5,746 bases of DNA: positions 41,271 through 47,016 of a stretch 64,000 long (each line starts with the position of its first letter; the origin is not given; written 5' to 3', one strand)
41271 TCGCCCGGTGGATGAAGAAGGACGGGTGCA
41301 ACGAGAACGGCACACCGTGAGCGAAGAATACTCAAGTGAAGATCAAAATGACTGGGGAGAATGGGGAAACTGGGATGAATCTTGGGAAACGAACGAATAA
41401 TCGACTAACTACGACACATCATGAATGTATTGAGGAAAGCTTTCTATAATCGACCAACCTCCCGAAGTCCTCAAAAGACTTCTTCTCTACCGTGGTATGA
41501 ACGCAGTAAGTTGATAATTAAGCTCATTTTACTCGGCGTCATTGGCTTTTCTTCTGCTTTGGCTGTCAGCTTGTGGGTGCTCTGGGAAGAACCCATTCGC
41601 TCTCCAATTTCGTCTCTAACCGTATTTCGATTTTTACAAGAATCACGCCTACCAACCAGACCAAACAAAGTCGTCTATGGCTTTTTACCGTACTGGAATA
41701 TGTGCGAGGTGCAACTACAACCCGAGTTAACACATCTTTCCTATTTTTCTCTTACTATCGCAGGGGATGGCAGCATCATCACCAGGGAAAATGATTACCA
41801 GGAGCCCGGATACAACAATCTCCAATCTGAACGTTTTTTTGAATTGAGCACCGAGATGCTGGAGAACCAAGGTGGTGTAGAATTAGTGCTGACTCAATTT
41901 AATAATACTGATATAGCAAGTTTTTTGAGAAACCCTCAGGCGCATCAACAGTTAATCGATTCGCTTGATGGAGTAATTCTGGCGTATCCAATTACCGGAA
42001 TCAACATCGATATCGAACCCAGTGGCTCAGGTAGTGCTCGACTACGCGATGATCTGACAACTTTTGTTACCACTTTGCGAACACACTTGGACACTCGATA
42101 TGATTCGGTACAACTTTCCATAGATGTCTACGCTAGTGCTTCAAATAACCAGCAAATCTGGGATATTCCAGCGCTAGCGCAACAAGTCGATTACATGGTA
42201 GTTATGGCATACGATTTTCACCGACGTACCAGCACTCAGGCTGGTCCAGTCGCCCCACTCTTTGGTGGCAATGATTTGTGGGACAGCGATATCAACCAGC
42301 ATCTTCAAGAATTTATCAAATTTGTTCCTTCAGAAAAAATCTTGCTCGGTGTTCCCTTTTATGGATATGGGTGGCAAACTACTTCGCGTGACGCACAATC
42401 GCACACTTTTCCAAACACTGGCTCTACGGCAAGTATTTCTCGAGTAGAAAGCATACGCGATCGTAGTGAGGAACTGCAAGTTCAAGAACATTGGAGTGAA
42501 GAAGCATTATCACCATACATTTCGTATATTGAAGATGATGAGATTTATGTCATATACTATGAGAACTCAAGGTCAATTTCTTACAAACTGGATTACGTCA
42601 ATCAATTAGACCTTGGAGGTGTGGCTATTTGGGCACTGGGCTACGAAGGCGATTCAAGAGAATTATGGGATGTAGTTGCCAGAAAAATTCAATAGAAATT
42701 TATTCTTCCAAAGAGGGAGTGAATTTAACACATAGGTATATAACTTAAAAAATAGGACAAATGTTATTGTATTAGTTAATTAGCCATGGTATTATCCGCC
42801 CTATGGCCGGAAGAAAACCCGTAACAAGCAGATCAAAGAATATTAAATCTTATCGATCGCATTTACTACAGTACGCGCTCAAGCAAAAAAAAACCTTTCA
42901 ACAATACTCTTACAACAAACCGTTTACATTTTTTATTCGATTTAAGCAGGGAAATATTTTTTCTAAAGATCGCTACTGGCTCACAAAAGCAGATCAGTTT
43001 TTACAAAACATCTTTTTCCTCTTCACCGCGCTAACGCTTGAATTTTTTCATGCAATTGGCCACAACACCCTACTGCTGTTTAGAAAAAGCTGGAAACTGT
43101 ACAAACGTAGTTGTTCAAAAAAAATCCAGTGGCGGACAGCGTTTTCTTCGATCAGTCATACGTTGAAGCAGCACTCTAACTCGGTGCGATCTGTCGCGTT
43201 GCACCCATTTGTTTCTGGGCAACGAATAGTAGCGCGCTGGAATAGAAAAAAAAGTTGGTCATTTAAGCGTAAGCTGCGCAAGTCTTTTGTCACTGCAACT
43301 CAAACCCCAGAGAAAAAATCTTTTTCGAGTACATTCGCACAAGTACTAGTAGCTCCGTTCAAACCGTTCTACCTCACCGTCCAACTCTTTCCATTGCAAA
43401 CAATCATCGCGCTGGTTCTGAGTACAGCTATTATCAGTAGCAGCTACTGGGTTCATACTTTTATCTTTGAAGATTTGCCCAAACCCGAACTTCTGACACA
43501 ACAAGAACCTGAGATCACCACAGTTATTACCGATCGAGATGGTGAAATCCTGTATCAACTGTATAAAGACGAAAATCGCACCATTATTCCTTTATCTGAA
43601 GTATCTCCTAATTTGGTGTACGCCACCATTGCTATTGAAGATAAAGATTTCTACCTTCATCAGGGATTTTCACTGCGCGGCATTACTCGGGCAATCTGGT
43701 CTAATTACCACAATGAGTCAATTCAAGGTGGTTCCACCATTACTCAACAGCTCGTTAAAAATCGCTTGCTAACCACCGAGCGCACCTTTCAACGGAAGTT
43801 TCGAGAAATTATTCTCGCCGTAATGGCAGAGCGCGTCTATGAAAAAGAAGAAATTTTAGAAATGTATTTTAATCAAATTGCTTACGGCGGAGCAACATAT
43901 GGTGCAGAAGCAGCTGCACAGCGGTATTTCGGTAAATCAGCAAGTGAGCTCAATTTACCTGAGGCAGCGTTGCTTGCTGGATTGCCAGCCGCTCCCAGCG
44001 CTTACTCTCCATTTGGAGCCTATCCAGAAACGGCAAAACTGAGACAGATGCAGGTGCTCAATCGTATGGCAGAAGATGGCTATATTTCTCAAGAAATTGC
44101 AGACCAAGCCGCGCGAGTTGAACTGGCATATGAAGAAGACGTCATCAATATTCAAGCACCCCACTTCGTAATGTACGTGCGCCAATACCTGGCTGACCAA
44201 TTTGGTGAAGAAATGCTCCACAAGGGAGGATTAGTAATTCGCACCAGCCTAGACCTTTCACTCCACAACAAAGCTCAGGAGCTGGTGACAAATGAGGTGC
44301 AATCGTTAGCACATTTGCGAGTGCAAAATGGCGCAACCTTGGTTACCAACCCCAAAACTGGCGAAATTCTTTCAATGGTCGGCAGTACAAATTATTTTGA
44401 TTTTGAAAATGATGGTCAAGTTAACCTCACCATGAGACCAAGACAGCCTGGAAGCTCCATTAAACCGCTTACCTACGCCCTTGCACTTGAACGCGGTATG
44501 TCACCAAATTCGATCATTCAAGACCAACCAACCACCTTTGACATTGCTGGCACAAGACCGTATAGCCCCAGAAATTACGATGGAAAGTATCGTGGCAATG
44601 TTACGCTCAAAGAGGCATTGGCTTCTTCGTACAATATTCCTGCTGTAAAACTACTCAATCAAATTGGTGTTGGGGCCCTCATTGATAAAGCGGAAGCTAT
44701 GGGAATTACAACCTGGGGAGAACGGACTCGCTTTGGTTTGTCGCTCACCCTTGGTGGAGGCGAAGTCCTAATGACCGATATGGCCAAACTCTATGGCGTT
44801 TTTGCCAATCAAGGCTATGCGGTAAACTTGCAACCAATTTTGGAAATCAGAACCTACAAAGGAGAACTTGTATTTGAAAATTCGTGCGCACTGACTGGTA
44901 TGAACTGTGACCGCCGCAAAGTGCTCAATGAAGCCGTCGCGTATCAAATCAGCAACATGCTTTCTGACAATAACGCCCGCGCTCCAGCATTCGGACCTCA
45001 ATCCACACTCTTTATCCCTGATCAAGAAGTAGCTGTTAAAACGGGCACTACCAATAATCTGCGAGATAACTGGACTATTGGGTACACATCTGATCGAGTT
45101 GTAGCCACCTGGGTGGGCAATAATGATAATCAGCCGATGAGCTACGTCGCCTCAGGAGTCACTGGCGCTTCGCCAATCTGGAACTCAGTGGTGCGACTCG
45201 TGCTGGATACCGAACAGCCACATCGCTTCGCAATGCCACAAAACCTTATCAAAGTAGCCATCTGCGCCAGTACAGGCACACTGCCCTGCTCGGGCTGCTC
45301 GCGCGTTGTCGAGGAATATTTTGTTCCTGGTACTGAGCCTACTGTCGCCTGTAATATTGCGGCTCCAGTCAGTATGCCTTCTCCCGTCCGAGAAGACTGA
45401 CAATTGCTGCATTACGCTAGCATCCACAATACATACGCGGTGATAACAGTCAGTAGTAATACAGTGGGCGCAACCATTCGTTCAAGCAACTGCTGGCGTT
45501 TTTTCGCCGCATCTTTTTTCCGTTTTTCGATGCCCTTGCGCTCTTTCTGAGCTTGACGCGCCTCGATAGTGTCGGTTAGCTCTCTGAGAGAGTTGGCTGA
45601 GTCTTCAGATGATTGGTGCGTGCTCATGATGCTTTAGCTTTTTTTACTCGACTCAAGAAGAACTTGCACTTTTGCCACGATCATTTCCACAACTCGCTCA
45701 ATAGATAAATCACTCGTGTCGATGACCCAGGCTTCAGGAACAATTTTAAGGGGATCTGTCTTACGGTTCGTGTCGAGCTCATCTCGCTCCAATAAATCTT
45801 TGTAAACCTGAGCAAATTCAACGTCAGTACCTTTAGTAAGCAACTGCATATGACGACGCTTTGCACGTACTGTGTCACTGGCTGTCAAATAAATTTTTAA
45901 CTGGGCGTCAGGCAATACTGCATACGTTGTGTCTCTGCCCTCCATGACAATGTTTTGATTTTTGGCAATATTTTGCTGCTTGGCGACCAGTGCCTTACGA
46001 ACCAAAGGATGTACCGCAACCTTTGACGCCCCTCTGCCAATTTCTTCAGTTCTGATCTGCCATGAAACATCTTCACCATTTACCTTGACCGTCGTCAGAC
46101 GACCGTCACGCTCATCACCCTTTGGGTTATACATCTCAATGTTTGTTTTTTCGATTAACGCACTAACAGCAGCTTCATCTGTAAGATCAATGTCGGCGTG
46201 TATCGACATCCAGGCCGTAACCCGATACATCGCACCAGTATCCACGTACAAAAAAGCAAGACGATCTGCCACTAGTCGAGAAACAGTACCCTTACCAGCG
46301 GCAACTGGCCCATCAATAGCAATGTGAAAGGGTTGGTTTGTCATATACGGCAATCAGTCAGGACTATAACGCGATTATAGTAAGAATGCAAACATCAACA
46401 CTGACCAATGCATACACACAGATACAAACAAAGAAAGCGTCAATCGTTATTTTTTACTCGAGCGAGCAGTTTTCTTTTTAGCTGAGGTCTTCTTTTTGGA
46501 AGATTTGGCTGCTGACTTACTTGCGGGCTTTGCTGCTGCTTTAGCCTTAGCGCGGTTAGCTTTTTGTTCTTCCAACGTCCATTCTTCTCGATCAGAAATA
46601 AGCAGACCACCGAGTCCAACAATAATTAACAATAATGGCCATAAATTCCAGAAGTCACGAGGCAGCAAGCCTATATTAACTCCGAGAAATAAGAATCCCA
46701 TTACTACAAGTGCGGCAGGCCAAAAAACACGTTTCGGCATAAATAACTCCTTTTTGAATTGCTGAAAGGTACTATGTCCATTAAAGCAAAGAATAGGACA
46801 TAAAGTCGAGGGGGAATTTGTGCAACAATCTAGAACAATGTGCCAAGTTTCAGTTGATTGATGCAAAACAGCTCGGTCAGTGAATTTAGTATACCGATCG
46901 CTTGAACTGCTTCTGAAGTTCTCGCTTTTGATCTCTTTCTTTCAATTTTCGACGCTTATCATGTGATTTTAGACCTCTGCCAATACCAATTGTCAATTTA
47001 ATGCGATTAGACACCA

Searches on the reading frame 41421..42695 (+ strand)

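Call 68: search_protein_families(library=pfam, proteins=[window:41421-42695:+], max_evalue=0.00001)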
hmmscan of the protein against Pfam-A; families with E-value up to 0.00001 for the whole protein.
window:41421-42695:+ (424 aa): 1 family
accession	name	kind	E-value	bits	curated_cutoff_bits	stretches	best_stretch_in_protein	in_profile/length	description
PF00704.34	Glyco_hydro_18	-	6.6e-43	148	29.6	1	98-408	19-316/317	Glycosyl hydrolases family 18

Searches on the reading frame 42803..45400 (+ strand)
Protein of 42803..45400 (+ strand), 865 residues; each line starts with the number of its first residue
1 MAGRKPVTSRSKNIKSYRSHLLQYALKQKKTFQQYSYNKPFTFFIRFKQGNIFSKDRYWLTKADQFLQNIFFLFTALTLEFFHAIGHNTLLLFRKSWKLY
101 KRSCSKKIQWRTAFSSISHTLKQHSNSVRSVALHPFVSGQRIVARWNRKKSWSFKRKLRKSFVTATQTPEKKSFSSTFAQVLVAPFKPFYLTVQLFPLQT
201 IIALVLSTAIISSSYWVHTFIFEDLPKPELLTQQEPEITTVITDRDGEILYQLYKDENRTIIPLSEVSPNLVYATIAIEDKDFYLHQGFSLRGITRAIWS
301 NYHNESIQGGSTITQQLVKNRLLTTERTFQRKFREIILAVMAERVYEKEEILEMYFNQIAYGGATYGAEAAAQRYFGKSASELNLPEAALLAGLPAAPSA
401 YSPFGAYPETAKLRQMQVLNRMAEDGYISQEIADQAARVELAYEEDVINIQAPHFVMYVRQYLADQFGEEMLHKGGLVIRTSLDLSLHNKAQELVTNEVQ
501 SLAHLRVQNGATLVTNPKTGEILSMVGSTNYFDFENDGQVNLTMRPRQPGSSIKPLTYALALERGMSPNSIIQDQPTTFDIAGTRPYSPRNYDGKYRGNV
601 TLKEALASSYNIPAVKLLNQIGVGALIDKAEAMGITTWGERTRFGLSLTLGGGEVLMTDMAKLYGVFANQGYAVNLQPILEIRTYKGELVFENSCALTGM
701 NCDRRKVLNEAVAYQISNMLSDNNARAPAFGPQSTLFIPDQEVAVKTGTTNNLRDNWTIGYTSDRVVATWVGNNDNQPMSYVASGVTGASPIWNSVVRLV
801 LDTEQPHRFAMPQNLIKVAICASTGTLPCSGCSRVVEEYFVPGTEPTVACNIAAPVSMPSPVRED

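Call 68: search_protein_families(library=pfam, proteins=[window:42803-45400:+], max_evalue=0.00001)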
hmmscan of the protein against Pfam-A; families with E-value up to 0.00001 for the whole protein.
window:42803-45400:+ (865 aa): 2 families
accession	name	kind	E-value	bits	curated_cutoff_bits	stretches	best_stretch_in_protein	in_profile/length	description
PF00912.28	Transgly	-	6e-62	208.7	27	1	247-422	2-177/178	Transglycosylase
PF00905.27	Transpeptidase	-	2e-20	73.6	22.1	1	510-780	1-283/299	Penicillin binding protein transpeptidase domain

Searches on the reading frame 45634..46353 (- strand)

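Call 14: search_protein_families(library=pfam, proteins=[window:45634-46353:-], max_evalue=0.01)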
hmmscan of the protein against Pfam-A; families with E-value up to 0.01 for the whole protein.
window:45634-46353:- (239 aa): 3 families
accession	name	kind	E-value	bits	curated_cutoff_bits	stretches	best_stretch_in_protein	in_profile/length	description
PF02224.24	Cytidylate_kin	-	1.6e-71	240.8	26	1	11-230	1-210/211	Cytidylate kinase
PF13189.12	Cytidylate_kin2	-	1.2e-06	29.3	28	1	10-168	1-129/176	Cytidylate kinase-like family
PF13238.12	AAA_18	-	3e-05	24.9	29.4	1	11-167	1-108/128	AAA domain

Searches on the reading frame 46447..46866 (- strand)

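Call 62: search_protein_families(library=ncbifam, proteins=[window:46447-46866:-], max_evalue=1)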
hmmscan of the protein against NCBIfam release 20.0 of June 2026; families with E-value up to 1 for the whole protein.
window:46447-46866:- (139 aa): 1 family
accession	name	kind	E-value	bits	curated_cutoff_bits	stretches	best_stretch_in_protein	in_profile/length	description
NF002899.0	PRK03449.1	equivalog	0.0086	15.2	276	1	48-134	230-312/359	membrane protein insertase YidC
